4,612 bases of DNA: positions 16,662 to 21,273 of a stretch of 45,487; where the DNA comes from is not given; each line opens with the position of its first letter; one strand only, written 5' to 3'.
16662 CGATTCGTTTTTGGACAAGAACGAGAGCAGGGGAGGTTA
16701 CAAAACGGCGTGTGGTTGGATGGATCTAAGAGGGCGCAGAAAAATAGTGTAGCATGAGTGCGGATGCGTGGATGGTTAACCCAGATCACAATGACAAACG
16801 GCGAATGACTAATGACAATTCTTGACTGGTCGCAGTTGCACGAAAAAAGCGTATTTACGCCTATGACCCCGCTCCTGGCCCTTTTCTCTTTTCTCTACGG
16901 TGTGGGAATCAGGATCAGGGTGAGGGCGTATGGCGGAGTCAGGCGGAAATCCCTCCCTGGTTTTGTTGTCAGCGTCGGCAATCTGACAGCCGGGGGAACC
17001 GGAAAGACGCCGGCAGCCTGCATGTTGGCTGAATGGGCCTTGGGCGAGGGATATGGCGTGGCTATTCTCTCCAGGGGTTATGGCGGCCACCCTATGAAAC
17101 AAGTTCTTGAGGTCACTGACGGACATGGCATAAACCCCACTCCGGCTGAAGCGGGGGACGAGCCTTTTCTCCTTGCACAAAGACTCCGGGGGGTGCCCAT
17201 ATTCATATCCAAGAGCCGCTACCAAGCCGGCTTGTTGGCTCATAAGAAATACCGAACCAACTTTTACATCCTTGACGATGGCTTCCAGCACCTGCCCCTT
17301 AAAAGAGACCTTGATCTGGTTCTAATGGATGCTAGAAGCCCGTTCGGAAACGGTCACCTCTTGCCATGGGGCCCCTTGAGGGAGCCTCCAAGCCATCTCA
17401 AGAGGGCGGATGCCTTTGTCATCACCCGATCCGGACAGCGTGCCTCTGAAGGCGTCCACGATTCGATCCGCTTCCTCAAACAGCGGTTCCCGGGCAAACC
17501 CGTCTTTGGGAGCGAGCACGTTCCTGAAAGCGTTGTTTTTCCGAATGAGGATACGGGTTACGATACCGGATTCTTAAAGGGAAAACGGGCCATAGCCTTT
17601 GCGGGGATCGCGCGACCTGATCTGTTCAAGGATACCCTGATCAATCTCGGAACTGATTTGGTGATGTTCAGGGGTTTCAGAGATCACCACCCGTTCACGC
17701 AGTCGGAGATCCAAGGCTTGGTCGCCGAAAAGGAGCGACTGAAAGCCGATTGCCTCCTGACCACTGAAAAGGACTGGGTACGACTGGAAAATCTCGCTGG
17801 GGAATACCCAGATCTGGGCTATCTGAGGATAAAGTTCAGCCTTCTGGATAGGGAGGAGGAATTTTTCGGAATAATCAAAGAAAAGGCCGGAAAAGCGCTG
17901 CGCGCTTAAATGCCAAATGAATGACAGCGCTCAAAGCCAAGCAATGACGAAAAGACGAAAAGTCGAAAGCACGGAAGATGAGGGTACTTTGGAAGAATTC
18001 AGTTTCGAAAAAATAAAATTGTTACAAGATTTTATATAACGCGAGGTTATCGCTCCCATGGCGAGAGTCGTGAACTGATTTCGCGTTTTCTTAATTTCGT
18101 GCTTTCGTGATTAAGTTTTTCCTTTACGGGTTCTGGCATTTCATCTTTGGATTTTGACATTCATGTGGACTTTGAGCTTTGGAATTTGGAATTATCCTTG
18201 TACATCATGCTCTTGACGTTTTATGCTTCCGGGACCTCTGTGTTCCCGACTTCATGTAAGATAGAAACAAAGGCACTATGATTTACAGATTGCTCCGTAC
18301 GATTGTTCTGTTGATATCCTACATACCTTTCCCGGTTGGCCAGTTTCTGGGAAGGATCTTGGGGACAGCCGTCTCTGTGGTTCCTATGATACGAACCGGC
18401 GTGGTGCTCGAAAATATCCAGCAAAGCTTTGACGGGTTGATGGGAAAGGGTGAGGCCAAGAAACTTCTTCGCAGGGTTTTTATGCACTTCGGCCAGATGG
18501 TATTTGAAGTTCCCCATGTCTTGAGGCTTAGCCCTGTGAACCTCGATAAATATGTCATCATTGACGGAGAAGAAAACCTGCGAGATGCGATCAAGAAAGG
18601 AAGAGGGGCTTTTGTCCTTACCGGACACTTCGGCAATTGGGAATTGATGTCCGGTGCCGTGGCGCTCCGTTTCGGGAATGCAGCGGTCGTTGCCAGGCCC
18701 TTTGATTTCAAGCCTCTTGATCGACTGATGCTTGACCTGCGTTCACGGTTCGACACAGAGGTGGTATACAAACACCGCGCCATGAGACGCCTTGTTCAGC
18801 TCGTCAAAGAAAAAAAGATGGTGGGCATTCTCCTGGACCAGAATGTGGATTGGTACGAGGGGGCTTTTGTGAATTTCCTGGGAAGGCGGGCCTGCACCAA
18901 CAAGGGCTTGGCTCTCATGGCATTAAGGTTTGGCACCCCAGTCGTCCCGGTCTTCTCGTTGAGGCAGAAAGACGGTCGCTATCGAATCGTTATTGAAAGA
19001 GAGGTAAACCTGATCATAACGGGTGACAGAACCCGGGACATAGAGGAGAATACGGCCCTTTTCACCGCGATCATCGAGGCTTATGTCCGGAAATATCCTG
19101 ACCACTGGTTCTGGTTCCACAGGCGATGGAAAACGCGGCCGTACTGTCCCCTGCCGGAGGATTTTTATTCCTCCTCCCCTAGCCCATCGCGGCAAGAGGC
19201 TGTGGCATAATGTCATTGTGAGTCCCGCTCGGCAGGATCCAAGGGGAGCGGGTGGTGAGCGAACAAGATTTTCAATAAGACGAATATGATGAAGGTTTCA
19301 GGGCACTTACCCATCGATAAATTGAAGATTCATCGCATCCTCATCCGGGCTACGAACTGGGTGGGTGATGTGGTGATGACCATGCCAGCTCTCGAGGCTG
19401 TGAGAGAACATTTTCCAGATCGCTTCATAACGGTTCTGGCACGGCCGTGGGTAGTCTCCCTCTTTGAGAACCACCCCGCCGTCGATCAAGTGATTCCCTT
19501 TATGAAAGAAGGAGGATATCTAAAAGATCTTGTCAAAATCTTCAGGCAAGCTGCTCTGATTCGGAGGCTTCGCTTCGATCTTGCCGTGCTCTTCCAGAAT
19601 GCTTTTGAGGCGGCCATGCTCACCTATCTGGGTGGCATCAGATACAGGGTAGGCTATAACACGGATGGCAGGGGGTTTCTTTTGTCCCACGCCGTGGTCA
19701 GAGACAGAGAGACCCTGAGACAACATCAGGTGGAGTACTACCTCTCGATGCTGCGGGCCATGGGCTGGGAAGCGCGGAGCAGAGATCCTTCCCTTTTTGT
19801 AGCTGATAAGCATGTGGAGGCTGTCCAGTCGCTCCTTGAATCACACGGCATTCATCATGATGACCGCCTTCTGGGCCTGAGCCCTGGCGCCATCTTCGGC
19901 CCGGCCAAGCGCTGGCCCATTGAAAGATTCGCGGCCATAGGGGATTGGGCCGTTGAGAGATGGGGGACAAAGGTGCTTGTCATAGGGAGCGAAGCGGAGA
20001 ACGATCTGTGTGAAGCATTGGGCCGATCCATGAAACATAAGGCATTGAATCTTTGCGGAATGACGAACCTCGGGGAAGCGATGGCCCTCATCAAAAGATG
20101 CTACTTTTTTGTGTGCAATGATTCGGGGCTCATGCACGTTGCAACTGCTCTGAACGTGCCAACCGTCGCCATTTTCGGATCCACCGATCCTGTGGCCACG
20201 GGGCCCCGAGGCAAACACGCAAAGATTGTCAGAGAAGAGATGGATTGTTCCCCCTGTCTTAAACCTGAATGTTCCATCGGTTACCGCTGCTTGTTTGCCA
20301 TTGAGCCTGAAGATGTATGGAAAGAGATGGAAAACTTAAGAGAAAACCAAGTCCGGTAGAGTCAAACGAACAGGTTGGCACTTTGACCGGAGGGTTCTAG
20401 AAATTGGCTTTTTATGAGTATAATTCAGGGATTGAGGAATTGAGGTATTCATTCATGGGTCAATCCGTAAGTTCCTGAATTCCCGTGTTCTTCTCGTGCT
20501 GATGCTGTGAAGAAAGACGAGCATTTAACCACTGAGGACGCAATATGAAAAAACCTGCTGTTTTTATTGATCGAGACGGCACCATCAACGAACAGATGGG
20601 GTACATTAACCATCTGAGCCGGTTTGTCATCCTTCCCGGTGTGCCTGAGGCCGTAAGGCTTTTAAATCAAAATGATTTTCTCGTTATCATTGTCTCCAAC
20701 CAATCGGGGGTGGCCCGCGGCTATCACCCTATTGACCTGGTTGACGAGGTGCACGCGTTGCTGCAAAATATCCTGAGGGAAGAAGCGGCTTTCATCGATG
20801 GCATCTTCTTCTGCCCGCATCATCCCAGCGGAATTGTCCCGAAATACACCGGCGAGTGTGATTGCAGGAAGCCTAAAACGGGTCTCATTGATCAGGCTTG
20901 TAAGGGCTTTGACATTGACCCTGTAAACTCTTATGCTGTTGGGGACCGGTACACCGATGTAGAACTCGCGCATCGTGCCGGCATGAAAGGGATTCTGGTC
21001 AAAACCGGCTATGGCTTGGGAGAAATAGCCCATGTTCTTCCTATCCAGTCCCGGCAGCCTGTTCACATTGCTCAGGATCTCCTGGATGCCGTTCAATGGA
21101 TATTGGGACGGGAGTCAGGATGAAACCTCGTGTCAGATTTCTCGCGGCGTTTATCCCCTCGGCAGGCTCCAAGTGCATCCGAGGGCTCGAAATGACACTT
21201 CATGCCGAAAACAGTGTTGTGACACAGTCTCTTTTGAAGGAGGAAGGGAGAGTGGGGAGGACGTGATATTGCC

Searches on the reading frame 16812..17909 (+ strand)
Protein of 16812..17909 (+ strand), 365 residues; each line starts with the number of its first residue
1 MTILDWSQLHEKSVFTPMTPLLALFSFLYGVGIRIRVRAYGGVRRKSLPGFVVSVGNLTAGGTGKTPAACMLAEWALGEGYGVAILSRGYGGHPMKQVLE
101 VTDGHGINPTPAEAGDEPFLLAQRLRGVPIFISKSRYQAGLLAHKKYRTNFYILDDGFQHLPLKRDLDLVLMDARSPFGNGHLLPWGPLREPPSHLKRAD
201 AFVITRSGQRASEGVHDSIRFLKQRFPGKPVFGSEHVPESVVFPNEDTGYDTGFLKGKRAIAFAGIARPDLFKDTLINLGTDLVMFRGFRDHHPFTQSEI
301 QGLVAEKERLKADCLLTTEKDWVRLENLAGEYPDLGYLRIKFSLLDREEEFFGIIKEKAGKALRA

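Call 12: search_protein_families(library=pfam, proteins=[window:16812-17909:+], max_evalue=0.001)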
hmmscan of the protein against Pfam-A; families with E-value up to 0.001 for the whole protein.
window:16812-17909:+ (365 aa): 1 family
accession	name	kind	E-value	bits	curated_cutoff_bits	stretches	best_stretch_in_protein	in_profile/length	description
PF02606.20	LpxK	-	1e-87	294.8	27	1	19-352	2-320/328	Tetraacyldisaccharide-1-P 4'-kinase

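Call 29: find_related_loci(query=window:16812-17909:+, collection=metagenome_contigs, flank=10000)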
Query window:16812-17909:+ (365 aa) in metagenome_contigs; peptide patterns used: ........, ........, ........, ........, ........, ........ (x = any residue, [..] = any of these).
172 stretches matched a pattern; 1 encode a relative of the query (tblastn E <= 1e-3); 1 distinct loci.
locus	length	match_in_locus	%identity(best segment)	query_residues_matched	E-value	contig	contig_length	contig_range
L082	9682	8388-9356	31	11-362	7e-40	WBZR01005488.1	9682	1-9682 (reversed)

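Call 30: find_homologous_proteins(query=window:16812-17909:+, max_evalue=1e-30)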
Query window:16812-17909:+ (365 aa): 6930 proteins with E <= 1e-30 among 8000 candidates; the best 120 are listed.
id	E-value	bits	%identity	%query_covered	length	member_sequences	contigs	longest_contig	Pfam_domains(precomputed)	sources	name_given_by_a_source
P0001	9.0e-235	797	100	95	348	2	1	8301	PF02606.21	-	-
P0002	8.3e-160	550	67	98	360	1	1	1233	PF02606.21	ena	-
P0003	2.3e-159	549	67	97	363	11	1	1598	PF02606.21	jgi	jgi:tetraacyldisaccharide 4'-kinase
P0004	2.7e-156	538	65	99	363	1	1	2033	PF02606.21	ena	-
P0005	6.7e-156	537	66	99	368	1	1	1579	PF02606.21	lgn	-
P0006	7.3e-156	537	65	99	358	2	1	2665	PF02606.21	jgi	-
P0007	5.6e-152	524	65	100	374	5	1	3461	PF02606.21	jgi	jgi:tetraacyldisaccharide 4'-kinase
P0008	3.5e-151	522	65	98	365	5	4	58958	PF02606.21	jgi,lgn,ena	jgi:tetraacyldisaccharide 4'-kinase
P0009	6.0e-151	521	64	98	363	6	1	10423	PF02606.21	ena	-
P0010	1.5e-150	520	63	99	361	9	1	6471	PF02606.21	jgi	jgi:tetraacyldisaccharide 4'-kinase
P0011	1.8e-150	519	65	97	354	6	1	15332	PF02606.21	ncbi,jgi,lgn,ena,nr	ncbi:MAG: tetraacyldisaccharide 4'-kinase [Deltaproteobacteria bacterium]|nr:tetraacyldisaccharide 4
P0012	4.7e-149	515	62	99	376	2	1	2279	PF02606.21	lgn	-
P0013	1.6e-148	513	63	98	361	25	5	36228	PF02606.21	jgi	-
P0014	4.0e-148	512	63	99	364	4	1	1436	PF02606.21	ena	-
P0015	1.4e-147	510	63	98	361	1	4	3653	PF02606.21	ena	-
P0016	7.4e-146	504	61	98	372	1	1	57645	PF02606.21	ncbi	ncbi:MAG: tetraacyldisaccharide 4'-kinase [Pseudomonadota bacterium]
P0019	1.2e-144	500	60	99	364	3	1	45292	PF02606.21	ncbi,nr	ncbi:MAG: tetraacyldisaccharide 4'-kinase [Deltaproteobacteria bacterium]|nr:tetraacyldisaccharide 4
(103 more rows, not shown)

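Call 31: find_encoding_contigs(protein=P0001, flank=10000, max_places=5)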
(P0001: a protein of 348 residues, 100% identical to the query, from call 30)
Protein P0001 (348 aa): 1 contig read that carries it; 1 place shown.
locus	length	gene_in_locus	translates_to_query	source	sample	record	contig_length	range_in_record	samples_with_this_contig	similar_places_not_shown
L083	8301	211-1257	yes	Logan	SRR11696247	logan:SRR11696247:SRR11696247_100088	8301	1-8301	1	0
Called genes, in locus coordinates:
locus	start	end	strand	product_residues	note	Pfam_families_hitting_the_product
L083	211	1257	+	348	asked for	PF02606:LpxK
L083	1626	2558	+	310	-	PF03279:Lip_A_acyltrans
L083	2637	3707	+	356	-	PF01075:Glyco_transf_9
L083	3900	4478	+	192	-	PF00702:Hydrolase (faint), PF13419:HAD_2 (faint), PF13242:Hydrolase_like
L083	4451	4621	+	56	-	-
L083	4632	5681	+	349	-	PF01075:Glyco_transf_9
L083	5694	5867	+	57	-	PF03966:Trm112p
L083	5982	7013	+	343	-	PF00698:Acyl_transf_1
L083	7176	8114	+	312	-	PF00682:HMGL-like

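Call 32: find_encoding_contigs(protein=P0008, flank=10000, max_places=3)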
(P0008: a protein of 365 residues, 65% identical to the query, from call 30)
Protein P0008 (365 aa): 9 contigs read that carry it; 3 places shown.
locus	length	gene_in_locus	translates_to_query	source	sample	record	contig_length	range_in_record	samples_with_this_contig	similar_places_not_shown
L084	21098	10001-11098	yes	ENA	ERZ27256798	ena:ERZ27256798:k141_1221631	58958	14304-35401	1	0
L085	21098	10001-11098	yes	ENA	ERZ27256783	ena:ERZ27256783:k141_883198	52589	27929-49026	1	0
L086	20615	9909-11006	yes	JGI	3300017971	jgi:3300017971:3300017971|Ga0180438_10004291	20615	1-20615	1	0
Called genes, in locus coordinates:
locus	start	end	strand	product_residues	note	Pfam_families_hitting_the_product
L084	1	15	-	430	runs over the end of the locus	PF03562:MltA, PF06725:3D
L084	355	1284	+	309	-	PF03331:LpxC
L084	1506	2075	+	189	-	PF14334:DUF4390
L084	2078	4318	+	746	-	PF00672:HAMP, PF00989:PAS, PF08448:PAS_4 (weak), PF13426:PAS_9 (weak), PF00512:HisKA, PF02518:HATPase_c, PF14501:HATPase_c_5 (weak)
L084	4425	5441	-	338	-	PF00291:PALP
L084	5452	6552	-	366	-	PF01820:Dala_Dala_lig_N, PF01071:GARS_A (weak), PF02222:ATP-grasp, PF02786:CPSase_L_D2 (weak), PF07478:Dala_Dala_lig_C, PF13535:ATP-grasp_4 (weak)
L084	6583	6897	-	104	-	PF01035:DNA_binding_1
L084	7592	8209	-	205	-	PF00583:Acetyltransf_1, PF13508:Acetyltransf_7 (weak), PF13673:Acetyltransf_10, PF08445:FR47 (weak)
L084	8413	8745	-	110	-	PF04993:TfoX_N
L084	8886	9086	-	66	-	-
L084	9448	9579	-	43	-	-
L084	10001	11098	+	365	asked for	PF02606:LpxK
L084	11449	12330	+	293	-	PF03279:Lip_A_acyltrans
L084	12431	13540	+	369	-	PF01075:Glyco_transf_9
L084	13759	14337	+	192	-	PF00702:Hydrolase (faint), PF13419:HAD_2 (weak), PF13242:Hydrolase_like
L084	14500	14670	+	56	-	PF03966:Trm112p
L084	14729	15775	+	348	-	PF00698:Acyl_transf_1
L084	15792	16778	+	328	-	PF00682:HMGL-like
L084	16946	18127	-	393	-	PF00682:HMGL-like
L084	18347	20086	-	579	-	PF01039:Carboxyl_trans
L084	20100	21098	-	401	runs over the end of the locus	PF00378:ECH_1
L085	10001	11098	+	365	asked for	PF02606:LpxK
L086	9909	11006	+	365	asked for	PF02606:LpxK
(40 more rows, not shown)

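Call 34: find_encoding_contigs(protein=P0013, flank=10000, max_places=2)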
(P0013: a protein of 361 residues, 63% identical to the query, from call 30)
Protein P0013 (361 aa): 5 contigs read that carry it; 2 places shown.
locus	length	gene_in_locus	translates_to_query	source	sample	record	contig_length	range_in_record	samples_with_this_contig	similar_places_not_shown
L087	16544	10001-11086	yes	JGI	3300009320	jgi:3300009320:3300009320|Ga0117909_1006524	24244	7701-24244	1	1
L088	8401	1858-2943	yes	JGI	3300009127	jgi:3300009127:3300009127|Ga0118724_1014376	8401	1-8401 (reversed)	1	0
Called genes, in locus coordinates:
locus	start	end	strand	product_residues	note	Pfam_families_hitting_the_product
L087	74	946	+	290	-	PF02091:tRNA-synt_2e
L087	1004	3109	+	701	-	PF02092:tRNA_synt_2f, PF05746:DALR_1 (faint)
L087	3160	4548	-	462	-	PF03562:MltA, PF06725:3D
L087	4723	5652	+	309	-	PF03331:LpxC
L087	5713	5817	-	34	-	-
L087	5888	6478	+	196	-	PF14334:DUF4390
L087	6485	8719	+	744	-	PF00672:HAMP, PF00989:PAS, PF08448:PAS_4 (weak), PF13426:PAS_9, PF00512:HisKA, PF02518:HATPase_c, PF14501:HATPase_c_5 (weak)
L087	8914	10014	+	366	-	PF04413:Glycos_transf_N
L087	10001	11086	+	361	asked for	PF02606:LpxK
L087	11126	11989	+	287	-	PF03279:Lip_A_acyltrans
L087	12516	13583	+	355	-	PF01075:Glyco_transf_9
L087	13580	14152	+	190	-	PF13419:HAD_2 (faint), PF13242:Hydrolase_like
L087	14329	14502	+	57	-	PF03966:Trm112p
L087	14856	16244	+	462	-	PF17408:MCD_N, PF05292:MCD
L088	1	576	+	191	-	?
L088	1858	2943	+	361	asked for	PF02606:LpxK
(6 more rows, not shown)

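Call 35: find_encoding_contigs(protein=P0011, flank=10000, max_places=2)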
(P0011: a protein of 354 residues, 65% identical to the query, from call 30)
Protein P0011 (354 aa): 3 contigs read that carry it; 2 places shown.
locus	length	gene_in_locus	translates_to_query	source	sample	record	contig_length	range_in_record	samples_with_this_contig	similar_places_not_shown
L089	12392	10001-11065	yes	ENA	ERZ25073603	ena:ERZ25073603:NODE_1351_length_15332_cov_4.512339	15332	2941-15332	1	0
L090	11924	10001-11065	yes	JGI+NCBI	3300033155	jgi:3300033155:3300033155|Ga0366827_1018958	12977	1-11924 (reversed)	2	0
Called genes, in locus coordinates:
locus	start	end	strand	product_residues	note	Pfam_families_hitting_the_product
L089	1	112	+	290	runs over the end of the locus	PF02091:tRNA-synt_2e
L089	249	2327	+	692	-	PF02092:tRNA_synt_2f, PF05746:DALR_1 (faint)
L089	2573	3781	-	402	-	PF03562:MltA, PF06725:3D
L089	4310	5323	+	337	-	PF03331:LpxC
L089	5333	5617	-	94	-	PF13366:PDDEXK_3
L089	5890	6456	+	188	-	PF14334:DUF4390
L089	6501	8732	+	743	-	PF00672:HAMP, PF00989:PAS, PF08448:PAS_4 (faint), PF13426:PAS_9, PF13596:PAS_10 (faint), PF00512:HisKA, PF02518:HATPase_c, PF14501:HATPase_c_5 (weak)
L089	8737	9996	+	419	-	PF04413:Glycos_transf_N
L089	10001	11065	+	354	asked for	PF02606:LpxK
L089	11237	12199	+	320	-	PF03279:Lip_A_acyltrans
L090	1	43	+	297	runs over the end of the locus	PF02091:tRNA-synt_2e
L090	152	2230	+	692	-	PF02092:tRNA_synt_2f, PF05746:DALR_1 (faint)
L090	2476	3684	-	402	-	PF03562:MltA, PF06725:3D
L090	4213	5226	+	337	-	PF03331:LpxC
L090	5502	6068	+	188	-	PF14334:DUF4390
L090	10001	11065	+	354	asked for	PF02606:LpxK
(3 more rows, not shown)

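Call 39: search_protein_families(library=pfam, proteins=[L084:7592-8209:-, L084:9448-9579:-], max_evalue=0.1)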
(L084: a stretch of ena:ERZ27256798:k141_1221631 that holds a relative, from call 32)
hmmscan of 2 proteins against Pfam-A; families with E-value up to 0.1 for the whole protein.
L084:7592-8209:- (205 aa): 6 families
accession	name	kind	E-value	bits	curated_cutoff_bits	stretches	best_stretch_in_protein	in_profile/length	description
PF00583.31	Acetyltransf_1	-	4.7e-13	49.9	20.7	1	54-168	27-116/116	Acetyltransferase (GNAT) family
PF13673.13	Acetyltransf_10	-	1.5e-08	35.1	23.6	1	107-179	47-119/128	Acetyltransferase (GNAT) domain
PF13508.13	Acetyltransf_7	-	1.5e-07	32.1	27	1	63-170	7-84/84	Acetyltransferase (GNAT) domain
PF08445.16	FR47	-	4.5e-06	27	22.1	1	113-171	23-80/86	FR47-like protein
PF13420.13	Acetyltransf_4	-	0.025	15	24.3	1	122-174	87-140/155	Acetyltransferase (GNAT) domain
PF13880.12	Acetyltransf_13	-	0.059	13.7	22.8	1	116-157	9-50/69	ESCO1/2 acetyl-transferase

L084:9448-9579:- (43 aa): 0 families

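Call 57: find_encoding_contigs(protein=P0009, flank=10000, max_places=2)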
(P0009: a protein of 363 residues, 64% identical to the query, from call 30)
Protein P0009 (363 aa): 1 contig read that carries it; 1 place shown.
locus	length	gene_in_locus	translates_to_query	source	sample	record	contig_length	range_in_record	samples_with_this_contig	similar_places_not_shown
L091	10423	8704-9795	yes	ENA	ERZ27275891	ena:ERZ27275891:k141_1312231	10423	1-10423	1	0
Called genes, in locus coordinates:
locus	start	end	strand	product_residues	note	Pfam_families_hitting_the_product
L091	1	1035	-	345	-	?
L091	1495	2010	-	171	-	PF01035:DNA_binding_1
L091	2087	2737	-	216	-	PF00583:Acetyltransf_1, PF13508:Acetyltransf_7, PF13673:Acetyltransf_10, PF08445:FR47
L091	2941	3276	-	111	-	PF04993:TfoX_N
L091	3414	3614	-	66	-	-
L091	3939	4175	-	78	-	PF27226:AF_1845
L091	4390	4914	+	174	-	-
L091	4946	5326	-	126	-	PF08821:CGGC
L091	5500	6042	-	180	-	PF00903:Glyoxalase (weak)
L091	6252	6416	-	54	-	-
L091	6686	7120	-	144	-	PF02566:OsmC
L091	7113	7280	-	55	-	-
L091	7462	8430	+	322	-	PF13495:Phage_int_SAM_4, PF00589:Phage_integrase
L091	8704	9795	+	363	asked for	PF02606:LpxK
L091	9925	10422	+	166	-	?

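Call 58: find_encoding_contigs(protein=P0016, flank=10000, max_places=2)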
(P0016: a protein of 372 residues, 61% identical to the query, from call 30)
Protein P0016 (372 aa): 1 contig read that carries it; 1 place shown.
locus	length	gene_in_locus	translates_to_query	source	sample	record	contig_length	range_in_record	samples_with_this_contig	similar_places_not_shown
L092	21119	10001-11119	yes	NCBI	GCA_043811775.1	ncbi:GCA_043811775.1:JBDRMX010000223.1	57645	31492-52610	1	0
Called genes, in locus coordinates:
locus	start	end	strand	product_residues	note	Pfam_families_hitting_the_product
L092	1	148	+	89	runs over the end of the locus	PF00216:Bac_DNA_binding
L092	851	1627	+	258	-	PF00117:GATase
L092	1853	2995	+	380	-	PF07478:Dala_Dala_lig_C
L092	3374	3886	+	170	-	-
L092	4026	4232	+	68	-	-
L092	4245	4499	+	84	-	PF02566:OsmC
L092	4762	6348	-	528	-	PF00140:Sigma70_r1_2 (weak), PF05816:TelA (faint), PF04542:Sigma70_r2, PF04539:Sigma70_r3, PF04545:Sigma70_r4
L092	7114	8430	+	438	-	PF00481:PP2C (weak), PF13672:PP2C_2 (weak), PF24125:Cds6_C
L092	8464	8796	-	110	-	PF04993:TfoX_N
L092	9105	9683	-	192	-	PF04191:PEMT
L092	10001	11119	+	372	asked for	PF02606:LpxK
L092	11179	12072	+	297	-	PF03279:Lip_A_acyltrans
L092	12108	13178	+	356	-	PF01075:Glyco_transf_9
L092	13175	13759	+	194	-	PF00702:Hydrolase (faint), PF13419:HAD_2 (faint), PF13242:Hydrolase_like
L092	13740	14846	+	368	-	PF01075:Glyco_transf_9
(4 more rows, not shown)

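Call 59: find_encoding_contigs(protein=P0019, flank=10000, max_places=2)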
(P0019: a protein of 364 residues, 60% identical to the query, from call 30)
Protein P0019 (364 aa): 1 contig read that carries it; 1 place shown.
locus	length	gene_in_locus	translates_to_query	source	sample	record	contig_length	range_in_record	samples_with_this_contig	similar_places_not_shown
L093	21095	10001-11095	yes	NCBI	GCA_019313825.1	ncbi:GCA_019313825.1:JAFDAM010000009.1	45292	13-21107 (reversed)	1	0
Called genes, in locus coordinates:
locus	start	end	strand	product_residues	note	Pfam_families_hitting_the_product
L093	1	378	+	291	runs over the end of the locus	PF02091:tRNA-synt_2e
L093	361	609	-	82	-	-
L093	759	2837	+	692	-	PF02092:tRNA_synt_2f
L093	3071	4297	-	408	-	PF03562:MltA, PF06725:3D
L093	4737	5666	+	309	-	PF03331:LpxC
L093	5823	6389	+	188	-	PF14334:DUF4390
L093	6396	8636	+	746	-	PF19312:NtrY_N (weak), PF00672:HAMP, PF00989:PAS, PF08448:PAS_4, PF13426:PAS_9, PF13596:PAS_10 (weak), PF00512:HisKA, PF02518:HATPase_c, +1 more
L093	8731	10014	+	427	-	PF04413:Glycos_transf_N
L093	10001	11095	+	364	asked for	PF02606:LpxK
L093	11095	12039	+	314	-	PF03279:Lip_A_acyltrans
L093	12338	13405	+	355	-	PF01075:Glyco_transf_9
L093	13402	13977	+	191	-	PF00702:Hydrolase (weak), PF13242:Hydrolase_like, PF13419:HAD_2 (weak)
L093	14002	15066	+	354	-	PF01075:Glyco_transf_9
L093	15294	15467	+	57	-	PF03966:Trm112p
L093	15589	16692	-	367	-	PF02463:SMC_N (weak), PF00005:ABC_tran, PF13304:AAA_21 (faint), PF17912:OB_MalK (weak)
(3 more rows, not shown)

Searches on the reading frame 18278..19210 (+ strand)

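Call 12: search_protein_families(library=pfam, proteins=[window:18278-19210:+], max_evalue=0.001)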
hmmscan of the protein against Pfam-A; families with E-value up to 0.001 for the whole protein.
window:18278-19210:+ (310 aa): 1 family
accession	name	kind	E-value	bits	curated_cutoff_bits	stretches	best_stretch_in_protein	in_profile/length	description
PF03279.18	Lip_A_acyltrans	-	1.9e-47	162.3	22.3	1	9-286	22-295/295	Bacterial lipid A biosynthesis acyltransferase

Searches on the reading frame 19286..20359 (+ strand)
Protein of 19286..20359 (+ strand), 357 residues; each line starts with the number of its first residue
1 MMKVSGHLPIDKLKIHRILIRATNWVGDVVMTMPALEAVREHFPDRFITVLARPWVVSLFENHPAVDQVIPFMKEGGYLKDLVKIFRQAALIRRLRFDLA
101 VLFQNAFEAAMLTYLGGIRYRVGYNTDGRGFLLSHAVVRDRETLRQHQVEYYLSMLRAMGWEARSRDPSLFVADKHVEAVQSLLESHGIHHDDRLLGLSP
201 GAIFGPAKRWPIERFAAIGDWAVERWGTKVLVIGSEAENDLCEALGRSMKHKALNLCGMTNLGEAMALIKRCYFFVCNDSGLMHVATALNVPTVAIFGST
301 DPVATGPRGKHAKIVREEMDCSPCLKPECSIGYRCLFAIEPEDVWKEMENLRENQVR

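Call 12: search_protein_families(library=pfam, proteins=[window:19286-20359:+], max_evalue=0.001)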
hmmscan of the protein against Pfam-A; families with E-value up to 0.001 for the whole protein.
window:19286-20359:+ (357 aa): 1 family
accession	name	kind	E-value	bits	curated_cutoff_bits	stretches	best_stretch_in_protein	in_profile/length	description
PF01075.23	Glyco_transf_9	-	4.2e-48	164.3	22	1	92-331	8-243/247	Glycosyltransferase family 9 (heptosyltransferase)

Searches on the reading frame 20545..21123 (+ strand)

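Call 12: search_protein_families(library=pfam, proteins=[window:20545-21123:+], max_evalue=0.001)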
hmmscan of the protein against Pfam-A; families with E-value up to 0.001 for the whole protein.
window:20545-21123:+ (192 aa): 4 families
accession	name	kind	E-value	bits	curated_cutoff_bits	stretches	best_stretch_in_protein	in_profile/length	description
PF13242.12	Hydrolase_like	-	4.9e-16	58.8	22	1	107-182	2-75/75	HAD-hyrolase-like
PF13419.12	HAD_2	-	1.3e-06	29.1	23.8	1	108-152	134-178/178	Haloacid dehalogenase-like hydrolase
PF00702.32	Hydrolase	-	4.4e-06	27.7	26.4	1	20-146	90-191/191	haloacid dehalogenase-like hydrolase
PF08645.17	PNK3P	-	4.5e-05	23.7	22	1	30-134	31-125/161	Polynucleotide kinase 3 phosphatase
